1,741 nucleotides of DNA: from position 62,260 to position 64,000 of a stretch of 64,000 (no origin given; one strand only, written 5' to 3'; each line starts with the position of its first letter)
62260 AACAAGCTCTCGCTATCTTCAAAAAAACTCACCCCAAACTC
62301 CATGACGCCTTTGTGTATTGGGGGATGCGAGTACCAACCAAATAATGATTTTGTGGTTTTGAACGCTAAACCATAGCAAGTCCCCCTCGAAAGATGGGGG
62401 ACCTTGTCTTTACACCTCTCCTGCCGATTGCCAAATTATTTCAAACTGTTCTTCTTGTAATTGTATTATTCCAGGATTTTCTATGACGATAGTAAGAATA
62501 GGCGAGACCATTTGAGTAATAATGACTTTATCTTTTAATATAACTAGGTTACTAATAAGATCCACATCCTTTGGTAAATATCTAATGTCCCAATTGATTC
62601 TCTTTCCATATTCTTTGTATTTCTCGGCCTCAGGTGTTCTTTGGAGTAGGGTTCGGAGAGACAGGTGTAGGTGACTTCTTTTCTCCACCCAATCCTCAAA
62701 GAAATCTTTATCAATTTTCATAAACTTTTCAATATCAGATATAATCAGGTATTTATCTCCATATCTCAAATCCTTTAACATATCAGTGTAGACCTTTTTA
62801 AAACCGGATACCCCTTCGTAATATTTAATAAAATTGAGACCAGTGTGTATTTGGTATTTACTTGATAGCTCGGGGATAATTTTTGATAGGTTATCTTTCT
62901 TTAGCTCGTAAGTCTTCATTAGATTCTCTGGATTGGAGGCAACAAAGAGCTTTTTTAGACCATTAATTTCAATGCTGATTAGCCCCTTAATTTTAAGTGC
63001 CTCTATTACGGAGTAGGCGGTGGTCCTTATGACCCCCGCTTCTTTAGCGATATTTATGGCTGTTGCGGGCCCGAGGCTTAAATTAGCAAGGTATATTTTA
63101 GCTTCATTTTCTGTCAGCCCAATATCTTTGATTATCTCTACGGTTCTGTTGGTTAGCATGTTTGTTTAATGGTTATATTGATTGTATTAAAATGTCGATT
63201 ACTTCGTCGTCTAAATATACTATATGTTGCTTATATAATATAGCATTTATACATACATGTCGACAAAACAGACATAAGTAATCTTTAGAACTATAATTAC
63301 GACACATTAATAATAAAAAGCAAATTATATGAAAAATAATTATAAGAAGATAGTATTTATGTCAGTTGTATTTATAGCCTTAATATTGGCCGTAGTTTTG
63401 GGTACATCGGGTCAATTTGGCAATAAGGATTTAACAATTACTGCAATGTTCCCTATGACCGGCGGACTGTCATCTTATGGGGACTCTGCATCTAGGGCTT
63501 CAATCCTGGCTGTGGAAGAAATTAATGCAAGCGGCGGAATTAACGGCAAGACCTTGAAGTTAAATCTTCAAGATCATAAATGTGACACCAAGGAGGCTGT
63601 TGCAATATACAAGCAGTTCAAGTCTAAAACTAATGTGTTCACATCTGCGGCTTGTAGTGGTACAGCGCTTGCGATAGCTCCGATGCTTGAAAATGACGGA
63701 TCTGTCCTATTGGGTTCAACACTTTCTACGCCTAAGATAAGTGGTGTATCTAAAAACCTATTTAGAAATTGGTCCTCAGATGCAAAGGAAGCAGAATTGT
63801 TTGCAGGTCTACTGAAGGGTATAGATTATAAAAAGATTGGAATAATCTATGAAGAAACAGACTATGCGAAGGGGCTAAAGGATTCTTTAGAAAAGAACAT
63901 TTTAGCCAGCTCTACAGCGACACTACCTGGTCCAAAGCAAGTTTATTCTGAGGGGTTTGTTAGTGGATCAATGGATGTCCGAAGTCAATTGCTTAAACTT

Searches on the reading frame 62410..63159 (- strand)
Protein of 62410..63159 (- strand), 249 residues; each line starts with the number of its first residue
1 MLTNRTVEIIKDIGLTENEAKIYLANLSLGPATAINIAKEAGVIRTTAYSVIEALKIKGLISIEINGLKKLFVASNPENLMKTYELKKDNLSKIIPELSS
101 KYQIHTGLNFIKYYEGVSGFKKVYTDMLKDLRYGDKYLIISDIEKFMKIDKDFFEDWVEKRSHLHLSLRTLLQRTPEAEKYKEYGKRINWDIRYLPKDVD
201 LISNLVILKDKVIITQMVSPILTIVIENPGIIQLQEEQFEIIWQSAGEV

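Call 4: search_protein_families(library=pfam, proteins=[window:62410-63159:-], max_evalue=0.01)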
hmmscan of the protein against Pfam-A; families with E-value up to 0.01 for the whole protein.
window:62410-63159:- (249 aa): 1 family
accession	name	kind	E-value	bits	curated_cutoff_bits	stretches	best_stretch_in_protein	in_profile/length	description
PF01978.25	TrmB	-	3e-14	53.1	25.6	1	11-78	2-68/68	Sugar-specific transcriptional regulator TrmB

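Call 9: search_protein_families(library=ncbifam, proteins=[window:62410-63159:-], max_evalue=0.01)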
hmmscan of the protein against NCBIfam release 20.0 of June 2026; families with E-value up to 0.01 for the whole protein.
window:62410-63159:- (249 aa): 4 families
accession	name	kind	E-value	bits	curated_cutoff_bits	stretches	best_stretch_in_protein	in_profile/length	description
NF047390.1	TransRegTrmBL1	equivalog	9.8e-11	41.2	650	1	1-93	1-90/341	HTH-type sugar sensing transcriptional regulator TrmBL1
NF040851.1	tran_reg_TrmB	equivalog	5.4e-09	35.7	600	1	4-98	5-95/338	HTH-type sugar-sensing transcriptional regulator TrmB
NF047392.1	TransRegTrmBHalo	equivalog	3.6e-05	22.9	500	1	8-104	11-103/349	HTH-type sugar sensing transcriptional regulator TrmB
TIGR01884.1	cas_HTH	subfamily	0.0023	17.4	60.2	1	9-64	134-189/202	CRISPR-associated CARF protein Csa3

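Call 18: find_encoding_contigs(protein=window:62410-63159:-, flank=10000, max_places=3)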
Protein window:62410-63159:- (249 aa): 16 contigs read that carry it; 3 places shown.
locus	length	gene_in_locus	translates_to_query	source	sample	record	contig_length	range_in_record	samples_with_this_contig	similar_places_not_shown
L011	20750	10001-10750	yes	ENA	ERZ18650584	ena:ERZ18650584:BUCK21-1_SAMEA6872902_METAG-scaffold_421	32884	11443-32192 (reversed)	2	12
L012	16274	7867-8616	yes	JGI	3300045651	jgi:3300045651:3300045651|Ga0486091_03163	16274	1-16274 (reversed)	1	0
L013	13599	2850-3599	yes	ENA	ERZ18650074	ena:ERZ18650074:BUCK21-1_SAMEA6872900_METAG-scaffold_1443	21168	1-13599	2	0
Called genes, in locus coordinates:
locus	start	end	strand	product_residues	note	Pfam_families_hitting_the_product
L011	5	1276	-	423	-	PF00344:SecY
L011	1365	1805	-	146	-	PF00828:Ribosomal_L27A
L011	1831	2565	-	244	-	PF00333:Ribosomal_S5, PF03719:Ribosomal_S5_C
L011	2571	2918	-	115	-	PF00861:Ribosomal_L18p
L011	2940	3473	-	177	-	PF00347:Ribosomal_L6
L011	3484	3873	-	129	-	PF00410:Ribosomal_S8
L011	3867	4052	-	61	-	PF00253:Ribosomal_S14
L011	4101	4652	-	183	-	PF00281:Ribosomal_L5, PF00673:Ribosomal_L5_C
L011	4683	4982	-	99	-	PF00467:KOW (weak), PF17136:ribosomal_L24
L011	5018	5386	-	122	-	PF00238:Ribosomal_L14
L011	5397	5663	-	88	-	PF00366:Ribosomal_S17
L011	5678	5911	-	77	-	PF00831:Ribosomal_L29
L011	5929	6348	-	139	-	PF00252:Ribosomal_L16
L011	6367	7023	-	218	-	PF07650:KH_2, PF00189:Ribosomal_S3_C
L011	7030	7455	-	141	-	PF00237:Ribosomal_L22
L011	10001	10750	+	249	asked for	PF01978:TrmB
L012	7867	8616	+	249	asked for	PF01978:TrmB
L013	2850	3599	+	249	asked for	PF01978:TrmB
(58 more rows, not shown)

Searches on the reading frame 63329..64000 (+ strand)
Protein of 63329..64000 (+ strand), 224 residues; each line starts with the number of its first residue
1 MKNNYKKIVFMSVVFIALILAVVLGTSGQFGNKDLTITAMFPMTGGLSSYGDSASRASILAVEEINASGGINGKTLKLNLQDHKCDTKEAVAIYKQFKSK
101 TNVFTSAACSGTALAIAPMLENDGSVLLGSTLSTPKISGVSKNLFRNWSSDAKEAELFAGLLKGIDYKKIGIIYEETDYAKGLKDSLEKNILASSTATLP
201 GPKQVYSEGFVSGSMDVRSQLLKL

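Call 8: search_protein_families(library=pfam, proteins=[window:63329-64000:+], max_evalue=0.01)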
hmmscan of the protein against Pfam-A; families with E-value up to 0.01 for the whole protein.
window:63329-64000:+ (224 aa): 3 families
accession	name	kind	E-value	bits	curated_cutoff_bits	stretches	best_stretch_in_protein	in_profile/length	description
PF13458.12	Peripla_BP_6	-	1.7e-21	77.8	31.7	1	36-222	3-184/343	Periplasmic binding protein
PF01094.35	ANF_receptor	-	1.6e-13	50.9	25.4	1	56-190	4-142/353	Receptor family ligand binding region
PF13433.12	Peripla_BP_5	-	1.4e-06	28.1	27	1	36-125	2-93/363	Periplasmic binding protein domain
